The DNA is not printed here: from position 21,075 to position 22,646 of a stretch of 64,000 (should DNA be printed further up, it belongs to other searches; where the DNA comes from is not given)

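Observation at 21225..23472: wHTH-fused degenerate 2-hydroxyacid dehydrogenase next to an intact paralogue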

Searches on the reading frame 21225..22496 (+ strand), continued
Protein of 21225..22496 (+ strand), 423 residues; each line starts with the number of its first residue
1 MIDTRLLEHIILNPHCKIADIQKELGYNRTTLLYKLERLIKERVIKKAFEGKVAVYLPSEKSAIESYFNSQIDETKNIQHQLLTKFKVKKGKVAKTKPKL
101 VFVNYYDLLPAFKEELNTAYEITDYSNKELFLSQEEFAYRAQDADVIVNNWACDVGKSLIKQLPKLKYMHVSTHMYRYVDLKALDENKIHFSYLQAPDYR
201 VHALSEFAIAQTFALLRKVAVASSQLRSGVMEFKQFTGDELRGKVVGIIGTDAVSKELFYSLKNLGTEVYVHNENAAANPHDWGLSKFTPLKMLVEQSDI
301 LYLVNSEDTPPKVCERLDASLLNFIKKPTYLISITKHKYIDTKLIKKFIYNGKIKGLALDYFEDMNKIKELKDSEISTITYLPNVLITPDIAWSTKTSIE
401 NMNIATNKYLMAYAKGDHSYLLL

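Call 14: find_encoding_contigs(protein=P0006, flank=6000, max_places=2)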
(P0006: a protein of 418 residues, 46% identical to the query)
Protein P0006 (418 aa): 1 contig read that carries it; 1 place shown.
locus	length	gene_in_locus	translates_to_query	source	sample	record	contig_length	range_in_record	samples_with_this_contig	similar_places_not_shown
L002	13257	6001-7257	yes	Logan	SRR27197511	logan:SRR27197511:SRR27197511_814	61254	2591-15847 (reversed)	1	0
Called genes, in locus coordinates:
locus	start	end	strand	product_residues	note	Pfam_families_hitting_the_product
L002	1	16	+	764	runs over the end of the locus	PF09971:DUF2206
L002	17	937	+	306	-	PF14305:ATPgrasp_TupA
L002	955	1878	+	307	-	PF14305:ATPgrasp_TupA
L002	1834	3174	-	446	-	PF01943:Polysacc_synt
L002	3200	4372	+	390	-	-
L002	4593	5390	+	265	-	-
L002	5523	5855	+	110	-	-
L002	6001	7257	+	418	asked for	PF01047:MarR (weak), PF12840:HTH_20 (weak), PF13404:HTH_AsnC-type, PF13412:HTH_24, PF25212:HVO_A0114 (weak), PF00389:2-Hacid_dh, PF02826:2-Hacid_dh_C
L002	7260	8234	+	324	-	PF00389:2-Hacid_dh, PF02826:2-Hacid_dh_C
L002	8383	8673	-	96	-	-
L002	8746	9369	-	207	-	PF02592:Vut_1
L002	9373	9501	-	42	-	-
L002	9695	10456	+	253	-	-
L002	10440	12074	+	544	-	-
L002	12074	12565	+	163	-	PF00293:NUDIX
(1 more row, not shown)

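Call 15: find_encoding_contigs(protein=P0009, flank=6000, max_places=2)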
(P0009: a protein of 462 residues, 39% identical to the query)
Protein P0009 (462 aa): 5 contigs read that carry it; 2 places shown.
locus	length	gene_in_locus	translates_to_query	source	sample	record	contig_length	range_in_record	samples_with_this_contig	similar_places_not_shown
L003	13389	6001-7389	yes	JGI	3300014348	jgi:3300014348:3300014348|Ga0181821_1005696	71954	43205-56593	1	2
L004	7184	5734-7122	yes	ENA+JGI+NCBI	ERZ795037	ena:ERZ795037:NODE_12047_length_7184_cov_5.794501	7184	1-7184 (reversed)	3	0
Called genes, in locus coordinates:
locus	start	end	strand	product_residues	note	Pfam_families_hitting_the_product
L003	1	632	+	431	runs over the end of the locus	-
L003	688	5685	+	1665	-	PF13620:CarboxypepD_reg, PF13715:CarbopepD_reg_2 (weak)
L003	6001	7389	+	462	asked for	PF01022:HTH_5, PF09339:HTH_IclR (faint), PF12840:HTH_20, PF13412:HTH_24, PF00389:2-Hacid_dh, PF02826:2-Hacid_dh_C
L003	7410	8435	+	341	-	PF00389:2-Hacid_dh, PF02826:2-Hacid_dh_C, PF00670:AdoHcyase_NAD (weak), PF03446:NAD_binding_2 (weak), PF03807:F420_oxidored (weak), PF07991:KARI_N (weak)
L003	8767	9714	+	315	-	-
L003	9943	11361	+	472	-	-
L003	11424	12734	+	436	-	-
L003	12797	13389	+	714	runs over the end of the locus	-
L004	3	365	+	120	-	?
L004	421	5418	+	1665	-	PF13620:CarboxypepD_reg, PF13715:CarbopepD_reg_2 (weak)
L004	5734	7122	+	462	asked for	PF01022:HTH_5, PF09339:HTH_IclR (faint), PF12840:HTH_20, PF13412:HTH_24, PF00389:2-Hacid_dh, PF02826:2-Hacid_dh_C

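Call 16: find_encoding_contigs(protein=P0022, flank=6000, max_places=2)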
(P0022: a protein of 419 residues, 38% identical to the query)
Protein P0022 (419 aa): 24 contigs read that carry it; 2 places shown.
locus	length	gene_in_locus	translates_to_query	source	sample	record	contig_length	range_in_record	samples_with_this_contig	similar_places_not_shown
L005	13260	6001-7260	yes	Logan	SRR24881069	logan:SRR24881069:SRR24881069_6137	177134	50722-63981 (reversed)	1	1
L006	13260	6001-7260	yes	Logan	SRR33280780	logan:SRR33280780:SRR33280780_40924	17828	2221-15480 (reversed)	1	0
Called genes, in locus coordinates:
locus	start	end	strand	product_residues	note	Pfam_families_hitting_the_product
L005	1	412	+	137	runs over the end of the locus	PF00717:Peptidase_S24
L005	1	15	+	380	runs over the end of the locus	PF07690:MFS_1, PF00083:Sugar_tr (faint), PF07690:MFS_1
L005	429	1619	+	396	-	PF00817:IMS, PF11798:IMS_HHH (weak), PF11799:IMS_C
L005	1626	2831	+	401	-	PF03054:tRNA_Me_trans, PF20259:tRNA_Me_trans_M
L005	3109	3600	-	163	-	-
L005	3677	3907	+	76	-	PF02583:Trns_repr_metal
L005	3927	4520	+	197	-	-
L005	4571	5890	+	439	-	PF00772:DnaB, PF13481:AAA_25, PF03796:DnaB_C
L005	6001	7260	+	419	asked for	PF00389:2-Hacid_dh, PF02826:2-Hacid_dh_C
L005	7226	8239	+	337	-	PF00389:2-Hacid_dh, PF02826:2-Hacid_dh_C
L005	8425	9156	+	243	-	PF12773:DZR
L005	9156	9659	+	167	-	-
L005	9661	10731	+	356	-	PF00849:PseudoU_synth_2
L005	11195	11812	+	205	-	PF14520:HHH_5, PF00633:HHH (weak)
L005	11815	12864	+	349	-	PF05496:RuvB_N, PF01078:Mg_chelatase (faint), PF00004:AAA, PF07728:AAA_5 (weak), PF17864:AAA_lid_4, PF05491:WHD_RuvB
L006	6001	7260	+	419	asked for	PF00389:2-Hacid_dh, PF02826:2-Hacid_dh_C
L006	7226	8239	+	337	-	PF00389:2-Hacid_dh, PF02826:2-Hacid_dh_C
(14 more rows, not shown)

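Call 18: find_encoding_contigs(protein=P0008, flank=6000, max_places=1)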
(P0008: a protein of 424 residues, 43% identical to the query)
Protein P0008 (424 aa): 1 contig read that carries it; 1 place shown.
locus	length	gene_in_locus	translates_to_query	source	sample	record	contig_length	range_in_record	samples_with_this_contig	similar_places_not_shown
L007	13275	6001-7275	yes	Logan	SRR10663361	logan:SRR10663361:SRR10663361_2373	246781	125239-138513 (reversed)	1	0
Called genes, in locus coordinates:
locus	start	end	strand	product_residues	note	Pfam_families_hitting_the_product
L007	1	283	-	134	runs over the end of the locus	-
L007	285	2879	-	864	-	PF00690:Cation_ATPase_N, PF00122:E1-E2_ATPase, PF00702:Hydrolase, PF13246:Cation_ATPase, PF08282:Hydrolase_3 (weak), PF00689:Cation_ATPase_C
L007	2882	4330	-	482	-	-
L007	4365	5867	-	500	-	-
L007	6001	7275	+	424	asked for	PF24266:HTH_HVO_0163_N (faint), PF00389:2-Hacid_dh, PF02826:2-Hacid_dh_C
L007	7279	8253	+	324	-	PF00389:2-Hacid_dh, PF02826:2-Hacid_dh_C, PF03807:F420_oxidored (weak)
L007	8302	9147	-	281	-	-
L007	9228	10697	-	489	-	PF00070:Pyr_redox (faint), PF00890:FAD_binding_2, PF01266:DAO, PF01593:Amino_oxidase, PF03486:HI0933_like (faint), PF07992:Pyr_redox_2 (weak), PF13450:NAD_binding_8, PF00996:GDI (weak)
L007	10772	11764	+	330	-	-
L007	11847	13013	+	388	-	PF03054:tRNA_Me_trans, PF20259:tRNA_Me_trans_M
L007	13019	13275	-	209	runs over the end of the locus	PF01488:Shikimate_DH, PF03435:Sacchrp_dh_NADP (weak), PF13460:NAD_binding_10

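Call 19: find_encoding_contigs(protein=P0015, flank=6000, max_places=1)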
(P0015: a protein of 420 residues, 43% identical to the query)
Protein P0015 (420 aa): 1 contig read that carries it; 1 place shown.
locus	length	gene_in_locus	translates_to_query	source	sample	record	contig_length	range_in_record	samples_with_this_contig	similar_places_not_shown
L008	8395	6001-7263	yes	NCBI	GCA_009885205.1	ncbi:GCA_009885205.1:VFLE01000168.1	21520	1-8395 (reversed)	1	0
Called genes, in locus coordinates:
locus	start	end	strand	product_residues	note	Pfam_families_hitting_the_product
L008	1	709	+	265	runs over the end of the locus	PF02498:Bro-N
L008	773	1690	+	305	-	PF02739:5_3_exonuc_N, PF01367:5_3_exonuc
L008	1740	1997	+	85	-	PF04014:MazE_antitoxin (weak)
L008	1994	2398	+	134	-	PF01850:PIN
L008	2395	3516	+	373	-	PF13439:Glyco_transf_4, PF00534:Glycos_transf_1, PF13692:Glyco_trans_1_4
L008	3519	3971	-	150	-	PF00293:NUDIX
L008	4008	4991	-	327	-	PF01134:GIDA (faint), PF01266:DAO (faint), PF03486:HI0933_like (faint), PF07992:Pyr_redox_2, PF13738:Pyr_redox_3, PF00070:Pyr_redox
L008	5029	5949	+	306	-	-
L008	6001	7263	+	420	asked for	PF01022:HTH_5 (faint), PF00389:2-Hacid_dh, PF02826:2-Hacid_dh_C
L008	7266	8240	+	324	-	PF00389:2-Hacid_dh, PF02826:2-Hacid_dh_C, PF00670:AdoHcyase_NAD (weak), PF07991:KARI_N (weak)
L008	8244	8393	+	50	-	?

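Call 20: find_encoding_contigs(protein=P0024, flank=6000, max_places=1)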
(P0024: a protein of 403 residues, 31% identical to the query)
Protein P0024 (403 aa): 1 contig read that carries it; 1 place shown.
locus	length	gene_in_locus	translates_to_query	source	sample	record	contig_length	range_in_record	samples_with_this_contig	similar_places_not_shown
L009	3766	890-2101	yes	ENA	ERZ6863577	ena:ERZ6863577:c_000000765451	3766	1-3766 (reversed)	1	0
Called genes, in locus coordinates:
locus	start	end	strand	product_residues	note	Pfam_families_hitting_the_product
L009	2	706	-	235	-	?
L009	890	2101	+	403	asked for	PF01047:MarR (faint), PF12802:MarR_2 (weak), PF13412:HTH_24, PF00389:2-Hacid_dh, PF02826:2-Hacid_dh_C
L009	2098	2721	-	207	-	PF13023:HD_3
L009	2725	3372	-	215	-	PF04452:Methyltrans_RNA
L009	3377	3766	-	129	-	?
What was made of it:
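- The most divergent homologue (L009) has no adjacent partner (call 20).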

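Call 28: predict_structure(alignment_id=A1)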
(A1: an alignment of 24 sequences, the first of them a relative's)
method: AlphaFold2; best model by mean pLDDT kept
length: 423 residues; sequences in the alignment: 24
mean_pLDDT: 83.9   pTM: 0.61
mean pLDDT of the five models: 83.9, 83.5, 83.2, 81.2, 81.1
residues with pLDDT >= 90: 201; 70-90: 164; 50-70: 26; < 50: 32
segments of 3 or more residues with pLDDT < 50: 87-94, 222-235, 364-373
pLDDT, mean of each block of 10 residues (from residue 1): 89 92 92 93 93 93 89 88 61 68 92 94 89 91 93 90 94 81 94 77 83 75 43 55 89 88 90 86 91 95 75 82 93 85 92 91 51 68 80 77 91 90 87
secondary structure, 60 per line:
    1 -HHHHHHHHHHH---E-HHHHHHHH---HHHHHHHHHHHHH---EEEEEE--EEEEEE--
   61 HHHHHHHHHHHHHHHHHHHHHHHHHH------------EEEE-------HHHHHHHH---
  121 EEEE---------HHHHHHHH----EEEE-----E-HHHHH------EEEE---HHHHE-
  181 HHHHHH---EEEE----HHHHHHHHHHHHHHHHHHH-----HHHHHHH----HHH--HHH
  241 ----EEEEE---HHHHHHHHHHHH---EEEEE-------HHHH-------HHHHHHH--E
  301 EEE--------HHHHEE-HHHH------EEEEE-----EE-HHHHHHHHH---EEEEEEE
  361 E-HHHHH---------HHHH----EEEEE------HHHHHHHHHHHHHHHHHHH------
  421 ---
elements in order: H2-12 H18-25 H29-41 E45-50 E53-58 H61-86 E99-102 H110-117 E121-124 H134-141 E146-149 H157-161 E168-171 H175-178 H181-186 E190-193 H198-216 H222-228 E245-249 H253-264 E268-272 H280-283 H291-297 E300-303 H312-315 H319-322 E329-333 H342-350 E354-361 H363-367 H377-380 E385-389 H396-414
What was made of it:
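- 21225..21398 (+): Winged helix-turn-helix domain (residues 1-58). The recognition helix is residues 29-41 (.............). AF2 elements are H2-12, H18-25, H29-41, E45-50 and E53-58 (call 28).
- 21405..21482 (+): Long single helix (residues 61-86) linking the winged helix to the enzyme-like domain. It is a probable dimerisation or transmission helix. AF2 model, call 28.
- On Winged-helix (ArsR/MarR/Lrp-like) DNA-binding proteins: AF2 gives H-H-H-E-E (call 28).
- This loop has low confidence in the monomer model (residues 222-235, call 28).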

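Call 32: fold_search(model_id=the predicted structure, library=pdb)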
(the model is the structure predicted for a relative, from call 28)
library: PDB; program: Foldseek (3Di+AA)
matches with E <= 10: 1754; with E <= 0.001: 550
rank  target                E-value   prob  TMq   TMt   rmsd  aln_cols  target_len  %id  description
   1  6p2i_A                1.3e-20  1.00  0.53  0.70   6.2       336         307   22  Acyclic imino acid reductase (Bsp5) in complex with NADPH and D-Arg (released 2019-07-24)
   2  5tx7_B                1.5e-20  1.00  0.57  0.72   5.7       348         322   20  Crystal structure of D-isomer specific 2-hydroxyacid dehydrogenase from Desulfovibrio vulgaris (released 2016-12-07)
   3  5tx7_A                5.0e-20  1.00  0.58  0.74   5.7       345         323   20  Crystal structure of D-isomer specific 2-hydroxyacid dehydrogenase from Desulfovibrio vulgaris (released 2016-12-07)
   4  6bii_A                8.4e-20  1.00  0.54  0.67   5.9       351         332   20  Crystal Structure of Pyrococcus yayanosii Glyoxylate Hydroxypyruvate Reductase in complex with NADP and malonate (re-r (released 2018-01-17)
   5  4g2n_A                1.1e-19  1.00  0.61  0.79   5.2       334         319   19  Crystal structure of putative D-isomer specific 2-hydroxyacid dehydrogenase, NAD-binding from Polaromonas sp. JS6 66 (released 2012-07-25)
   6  6ih8_D                1.3e-19  1.00  0.61  0.78   4.9       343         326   19  Crystal structure of Phosphite Dehydrogenase mutant I151R/P176R/M207A from Ralstonia sp. 4506 (released 2019-03-13)
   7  1wwk_A                1.4e-19  1.00  0.55  0.74   5.7       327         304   23  Crystal structure of phosphoglycerate dehydrogenase from Pyrococcus horikoshii OT3 (released 2006-01-17)
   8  9a5q_A                1.5e-19  1.00  0.55  0.69   6.4       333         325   18  Integrative model of TKRA-RECF by crosslinking MS and deep learning (released 2024-09-18)
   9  9m0t                  1.5e-19  1.00  0.54  0.67   6.5       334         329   18  Crystal structure of Glyoxylate/Hydroxypyruvate Reductase in complex from Bacillus subtilis with formate at near-atomic  (released 2026-01-21)
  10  6ih4_B                2.0e-19  1.00  0.61  0.76   5.1       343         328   20  Crystal structure of Phosphite Dehydrogenase mutant I151R/P176E from Ralstonia sp. 4506 (released 2019-03-13)
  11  6ih4_A                2.0e-19  1.00  0.59  0.74   5.2       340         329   19  Crystal structure of Phosphite Dehydrogenase mutant I151R/P176E from Ralstonia sp. 4506 (released 2019-03-13)
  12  6ih6_A                2.5e-19  1.00  0.60  0.76   4.9       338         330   19  Phosphite Dehydrogenase mutant I151R/P176R/M207A from Ralstonia sp. 4506 in complex with non-natural cofactor Nicotina (released 2019-03-13)
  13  6ih2_A                2.8e-19  1.00  0.60  0.76   5.2       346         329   19  Crystal structure of Phosphite Dehydrogenase from Ralstonia sp. 4506 (released 2019-03-13)
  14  4zgs_A                3.4e-19  1.00  0.59  0.71   5.5       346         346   22  Identification of the pyruvate reductase of Chlamydomonas reinhardtii (released 2015-12-02)
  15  4e5m_B                3.8e-19  1.00  0.56  0.70   5.8       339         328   18  Thermostable phosphite dehydrogenase E175A/A176R in complex with NADP (released 2012-05-30)
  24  1wwk_B                9.5e-19  1.00  0.53  0.72   6.0       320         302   23  Crystal structure of phosphoglycerate dehydrogenase from Pyrococcus horikoshii OT3 (released 2006-01-17)
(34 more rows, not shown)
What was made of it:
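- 21510..22493 (+): Pseudo-2HADH domain (residues about 96-423). Foldseek top hits are all 2HADH enzymes (6p2i, 5tx7, 1wwk; E about 1e-20; call 32).
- On 2HADH enzymes (fused protein 21225-22496): Foldseek hits to 2HADH structures at E about 1e-20 (call 32).
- Checked: The AF2 model (pLDDT 83.9) shows H-H-H-beta-beta for residues 2-58, which is a winged helix, then a long helix at 61-86, then the 2HADH fold (calls 28, 32).
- The Rossmann topology is retained (calls 28, 32).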

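Call 41: find_related_loci(query=A1, collection=genome_contigs, flank=4000)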
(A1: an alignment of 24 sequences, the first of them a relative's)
Query A1 (423 aa) in genome_contigs; peptide patterns used: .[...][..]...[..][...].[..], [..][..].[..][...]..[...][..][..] (x = any residue, [..] = any of these).
7 stretches matched a pattern; 4 encode a relative of the query (tblastn E <= 1e-3); 4 distinct loci.
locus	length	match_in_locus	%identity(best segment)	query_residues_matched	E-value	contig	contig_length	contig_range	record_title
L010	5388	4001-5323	39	20-423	1e-106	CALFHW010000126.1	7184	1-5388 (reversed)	MAG TPA_asm: uncultured bacterium isolate SRR5576004_bin.38_CONCOCT_v1.1_MAG genome assembly, contig: ERZ795037.12047, w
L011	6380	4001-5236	43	6-420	6e-102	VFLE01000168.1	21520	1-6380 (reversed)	MAG: Candidatus Shapirobacteria bacterium isolate Bin_12_23 c_000003359484, whole genome shotgun sequence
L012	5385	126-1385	40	1-423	1e-100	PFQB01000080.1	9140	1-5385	MAG: Candidatus Dojkabacteria bacterium CG_4_10_14_0_2_um_filter_Dojkabacteria_WS6_41_15 isolate CG_4_10_14_0_2_um_filte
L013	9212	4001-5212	38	16-423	5e-95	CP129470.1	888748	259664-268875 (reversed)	MAG: Candidatus Dojkabacteria bacterium isolate cMAG.26 chromosome, complete genome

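Call 42: find_related_loci(query=A1, collection=metagenome_contigs, flank=4000)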
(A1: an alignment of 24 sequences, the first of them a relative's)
Query A1 (423 aa) in metagenome_contigs; peptide patterns used: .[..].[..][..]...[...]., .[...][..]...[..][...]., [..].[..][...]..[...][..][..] (x = any residue, [..] = any of these).
195 stretches matched a pattern; 5 encode a relative of the query (tblastn E <= 1e-3); 5 distinct loci.
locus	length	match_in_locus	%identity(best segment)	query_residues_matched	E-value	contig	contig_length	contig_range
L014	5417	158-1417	40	1-423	4e-101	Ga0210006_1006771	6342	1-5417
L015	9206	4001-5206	38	18-423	7e-91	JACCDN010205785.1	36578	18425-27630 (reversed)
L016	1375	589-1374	43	80-341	1e-70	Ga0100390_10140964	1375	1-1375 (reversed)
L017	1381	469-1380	36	1-289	2e-59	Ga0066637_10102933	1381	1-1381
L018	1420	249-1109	26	101-401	6e-21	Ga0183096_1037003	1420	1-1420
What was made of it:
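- Tried and rejected: The GTDB species-representative scan and the JGI metagenome scan gave only 4 and 5 loci (calls 41, 42).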

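Call 46: find_encoding_contigs(protein=P0003, flank=4000, max_places=1)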
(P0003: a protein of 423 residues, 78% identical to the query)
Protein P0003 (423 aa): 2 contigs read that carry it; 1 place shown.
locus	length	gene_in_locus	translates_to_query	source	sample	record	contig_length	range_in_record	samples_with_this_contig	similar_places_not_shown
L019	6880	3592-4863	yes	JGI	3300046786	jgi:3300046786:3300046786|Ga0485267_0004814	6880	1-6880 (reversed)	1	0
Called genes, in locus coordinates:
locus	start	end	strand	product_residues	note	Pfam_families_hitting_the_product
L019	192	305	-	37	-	-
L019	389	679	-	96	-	PF12441:CopG_antitoxin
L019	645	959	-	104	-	PF04365:BrnT_toxin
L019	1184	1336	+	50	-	-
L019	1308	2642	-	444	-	PF12728:HTH_17, PF01546:Peptidase_M20, PF07687:M20_dimer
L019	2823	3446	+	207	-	-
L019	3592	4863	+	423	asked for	PF00389:2-Hacid_dh, PF02826:2-Hacid_dh_C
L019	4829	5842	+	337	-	PF00389:2-Hacid_dh, PF02826:2-Hacid_dh_C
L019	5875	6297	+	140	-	-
